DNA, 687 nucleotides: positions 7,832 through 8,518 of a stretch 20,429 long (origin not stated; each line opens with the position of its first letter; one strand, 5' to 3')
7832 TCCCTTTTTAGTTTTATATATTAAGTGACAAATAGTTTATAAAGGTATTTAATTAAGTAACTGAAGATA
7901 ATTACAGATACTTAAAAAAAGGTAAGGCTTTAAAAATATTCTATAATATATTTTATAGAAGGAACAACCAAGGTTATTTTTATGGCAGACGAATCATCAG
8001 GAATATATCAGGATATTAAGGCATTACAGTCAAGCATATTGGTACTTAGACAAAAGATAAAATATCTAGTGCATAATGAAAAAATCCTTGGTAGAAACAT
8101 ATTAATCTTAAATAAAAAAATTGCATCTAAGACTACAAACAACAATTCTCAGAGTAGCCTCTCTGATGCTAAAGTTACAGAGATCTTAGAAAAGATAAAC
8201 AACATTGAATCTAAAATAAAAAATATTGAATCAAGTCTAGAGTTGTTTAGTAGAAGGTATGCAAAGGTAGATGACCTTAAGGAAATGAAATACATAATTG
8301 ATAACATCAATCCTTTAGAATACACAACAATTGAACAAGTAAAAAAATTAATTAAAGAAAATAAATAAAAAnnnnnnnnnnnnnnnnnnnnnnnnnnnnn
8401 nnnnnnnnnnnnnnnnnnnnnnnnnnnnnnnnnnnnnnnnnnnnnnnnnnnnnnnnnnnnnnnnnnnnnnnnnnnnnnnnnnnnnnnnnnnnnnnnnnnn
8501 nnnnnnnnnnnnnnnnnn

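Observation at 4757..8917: Candidate self-contained surface-display module: mini archaeosortase next to two unusual secreted proteins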

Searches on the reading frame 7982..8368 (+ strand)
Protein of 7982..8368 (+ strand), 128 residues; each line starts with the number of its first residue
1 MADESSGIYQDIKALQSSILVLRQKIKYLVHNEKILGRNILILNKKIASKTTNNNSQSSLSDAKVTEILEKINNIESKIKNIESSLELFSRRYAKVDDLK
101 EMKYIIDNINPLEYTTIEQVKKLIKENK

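Call 4: search_protein_families(library=pfam, proteins=[window:7982-8368:+], max_evalue=1)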
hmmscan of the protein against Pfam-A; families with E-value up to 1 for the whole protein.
window:7982-8368:+ (128 aa): 11 families
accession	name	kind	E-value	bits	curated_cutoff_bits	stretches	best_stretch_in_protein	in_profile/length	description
PF16526.10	CLZ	-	0.01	16.7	26.7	1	67-96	21-50/71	C-terminal leucine zipper domain of cyclic nucleotide-gated channels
PF05531.17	NPV_P10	-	0.017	16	29.8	1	63-101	18-56/75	Nucleopolyhedrovirus P10 protein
PF13234.12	MTR4_beta-barrel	-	0.065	13.9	26.4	1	59-107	147-195/203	Mtr4-like, beta-barrel domain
PF02090.21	SPAM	-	0.076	13.4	35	1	4-101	27-120/142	Salmonella surface presentation of antigen gene type M protein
PF14389.11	Lzipper-MIP1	-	0.086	13.6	32.2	1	42-88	29-76/84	Leucine-zipper of ternary complex factor MIP1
PF10779.14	XhlA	-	0.099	13.3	34.7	1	67-97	1-31/67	Haemolysin XhlA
PF15456.11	Uds1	-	0.11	13.2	28.8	1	10-96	21-108/123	Up-regulated During Septation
PF19111.5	DUF5798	-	0.14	12.8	27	0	67-110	19-63/89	Family of unknown function (DUF5798)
PF07889.17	DUF1664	-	0.18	12.3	34.6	1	47-91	71-115/124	Protein of unknown function (DUF1664)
PF24531.2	ANC1_spectrin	-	0.23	12.3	27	1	64-119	5-60/95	Nuclear anchorage protein 1, spectrin repeat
PF14282.11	FlxA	-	0.98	10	26.3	0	49-85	3-39/101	FlxA-like protein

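Call 5: search_protein_families(library=ncbifam, proteins=[window:7982-8368:+], max_evalue=1)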
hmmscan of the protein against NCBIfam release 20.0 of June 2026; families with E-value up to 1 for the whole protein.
window:7982-8368:+ (128 aa): 6 families
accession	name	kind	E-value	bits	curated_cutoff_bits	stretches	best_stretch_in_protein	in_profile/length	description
NF045487.1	ASRP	equivalog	0.0004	19.1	300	1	8-112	360-465/593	archaea-specific SMC-related protein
TIGR02977.1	phageshock_pspA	equivalog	0.0014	18.4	242.95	1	5-94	108-190/219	phage shock protein PspA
NF033872.1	SidA_fam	subfamily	0.0098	14.7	60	1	4-53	253-302/379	T4SS effector SidA family protein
TIGR01827.1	gatC_rel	hypoth_equivalog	0.019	15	52.1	1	80-112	4-36/73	putative Asp-tRNA(Asn)/Glu-tRNA(Gln) amidotransferase, subunit C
NF009644.1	PRK13169.1-5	equivalog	0.13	12.9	130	0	6-59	11-64/116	DNA replication initiation control protein YabA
NF033542.1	transpos_IS110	equivalog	0.13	11.4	140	1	23-105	141-228/343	IS110 family RNA-guided transposase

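Call 66: search_protein_families(library=phrogs, proteins=[window:7982-8368:+], max_evalue=0.01)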
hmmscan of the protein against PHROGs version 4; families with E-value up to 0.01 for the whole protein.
window:7982-8368:+ (128 aa): 0 families

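Call 69: search_solved_structures(query=A8, max_evalue=10)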
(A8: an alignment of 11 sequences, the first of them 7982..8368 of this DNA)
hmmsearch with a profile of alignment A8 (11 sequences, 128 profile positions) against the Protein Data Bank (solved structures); distinct sequences matched with E-value up to 10: 30.
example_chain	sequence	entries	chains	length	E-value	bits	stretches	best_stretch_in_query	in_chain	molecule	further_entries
5apz_A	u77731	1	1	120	0.00091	22.2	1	46-106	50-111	GENERAL CONTROL PROTEIN GCN4, NOR1 TCAR0761, GENERAL CONTROL PROTEIN GCN4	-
3zmf_A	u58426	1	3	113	0.01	18.8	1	47-87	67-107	GENERAL CONTROL PROTEIN GCN4, PUTATIVE INNER MEMBRANE PROTEIN, GENERAL CONTROL PROTEIN GCN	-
2yo3_A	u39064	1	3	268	0.041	16.9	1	51-106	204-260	GENERAL CONTROL PROTEIN GCN4, PUTATIVE INNER MEMBRANE PROTEIN, GENERAL CONTROL PROTEIN GCN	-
4bts_A4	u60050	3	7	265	0.041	16.9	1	40-123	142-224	40S RIBOSOMAL PROTEIN S3A | eS1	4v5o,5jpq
2yo0_A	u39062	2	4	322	0.05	16.6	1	45-88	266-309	GENERAL CONTROL PROTEIN GCN4, PUTATIVE INNER MEMBRANE PROTEIN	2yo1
2yo2_A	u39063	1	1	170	0.07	16.1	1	47-88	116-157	GENERAL CONTROL PROTEIN GCN4, PUTATIVE INNER MEMBRANE PROTEIN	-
3qr1_A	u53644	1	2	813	0.099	15.6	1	37-104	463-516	PHOSPHOLIPASE C-BETA (PLC-BETA)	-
8a3k_UNK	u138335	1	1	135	0.15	15.1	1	45-87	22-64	sc-apCC-4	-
7o92_A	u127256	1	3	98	0.15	15.1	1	22-103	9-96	hypothetical protein UY81_C0065G0003 residues 18-54 from Candidatus Giovannonibacteria bac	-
5apx_A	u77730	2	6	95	0.21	14.6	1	61-112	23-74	GENERAL CONTROL PROTEIN GCN4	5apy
2b9c_A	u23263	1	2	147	0.21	14.6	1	49-106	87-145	striated-muscle alpha tropomyosin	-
3qr0_A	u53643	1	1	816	0.21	14.6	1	37-117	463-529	phospholipase C-beta (PLC-beta)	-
5go4_A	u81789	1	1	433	0.27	14.2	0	48-94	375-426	Mitofusin-1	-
3wpr_A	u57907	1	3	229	0.31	14.1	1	44-88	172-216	Trimeric autotransporter adhesin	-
6zie_A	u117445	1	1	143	0.34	13.9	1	50-88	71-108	CMPX-383B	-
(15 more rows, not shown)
